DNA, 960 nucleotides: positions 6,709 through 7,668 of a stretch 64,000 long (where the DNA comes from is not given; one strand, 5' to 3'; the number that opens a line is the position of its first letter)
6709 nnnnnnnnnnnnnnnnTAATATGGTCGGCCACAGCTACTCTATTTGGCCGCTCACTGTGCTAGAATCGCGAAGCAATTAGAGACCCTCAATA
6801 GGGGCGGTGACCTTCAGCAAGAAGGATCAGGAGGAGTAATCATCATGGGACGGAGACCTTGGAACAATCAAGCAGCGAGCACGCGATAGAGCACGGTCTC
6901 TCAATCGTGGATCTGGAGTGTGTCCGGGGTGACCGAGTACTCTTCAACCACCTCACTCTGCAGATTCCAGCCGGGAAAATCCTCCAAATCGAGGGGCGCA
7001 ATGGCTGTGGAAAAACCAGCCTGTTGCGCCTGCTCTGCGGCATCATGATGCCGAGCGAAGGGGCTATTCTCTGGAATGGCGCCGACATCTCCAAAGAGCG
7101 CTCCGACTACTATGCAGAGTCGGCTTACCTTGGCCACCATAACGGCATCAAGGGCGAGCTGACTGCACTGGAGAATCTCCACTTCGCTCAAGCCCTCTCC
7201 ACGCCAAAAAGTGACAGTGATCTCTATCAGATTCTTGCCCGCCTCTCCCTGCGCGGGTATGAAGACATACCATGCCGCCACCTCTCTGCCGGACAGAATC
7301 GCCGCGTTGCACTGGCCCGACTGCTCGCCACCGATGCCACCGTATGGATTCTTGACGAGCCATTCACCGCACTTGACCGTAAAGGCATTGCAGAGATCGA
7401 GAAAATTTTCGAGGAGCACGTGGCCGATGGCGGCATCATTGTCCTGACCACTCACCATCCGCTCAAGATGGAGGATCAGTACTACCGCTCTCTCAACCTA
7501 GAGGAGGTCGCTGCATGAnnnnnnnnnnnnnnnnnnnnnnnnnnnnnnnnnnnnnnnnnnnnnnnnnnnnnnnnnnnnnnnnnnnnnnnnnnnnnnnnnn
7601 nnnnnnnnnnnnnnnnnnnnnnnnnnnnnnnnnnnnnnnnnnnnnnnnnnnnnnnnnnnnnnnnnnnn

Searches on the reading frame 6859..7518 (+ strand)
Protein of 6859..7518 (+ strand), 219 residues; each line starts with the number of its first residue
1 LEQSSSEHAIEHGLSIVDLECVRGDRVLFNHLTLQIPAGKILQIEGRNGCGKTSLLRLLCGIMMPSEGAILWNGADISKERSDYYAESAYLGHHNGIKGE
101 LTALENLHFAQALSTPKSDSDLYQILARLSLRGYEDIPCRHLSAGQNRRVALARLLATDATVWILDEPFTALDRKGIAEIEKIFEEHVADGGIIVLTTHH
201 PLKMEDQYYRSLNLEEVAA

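Call 42: search_protein_families(library=pfam, proteins=[window:6859-7518:+], max_evalue=0.0001)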
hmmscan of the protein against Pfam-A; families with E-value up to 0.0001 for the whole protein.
window:6859-7518:+ (219 aa): 3 families
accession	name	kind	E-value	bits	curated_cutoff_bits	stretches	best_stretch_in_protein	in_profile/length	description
PF00005.33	ABC_tran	-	2.4e-32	112.8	25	1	30-169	2-136/137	ABC transporter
PF13304.12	AAA_21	-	7.1e-07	30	27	0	122-202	218-301/304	AAA domain, putative AbiEii toxin, Type IV TA system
PF02463.25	SMC_N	-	2.5e-05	24.3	40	0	136-202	135-201/220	RecF/RecN/SMC N terminal domain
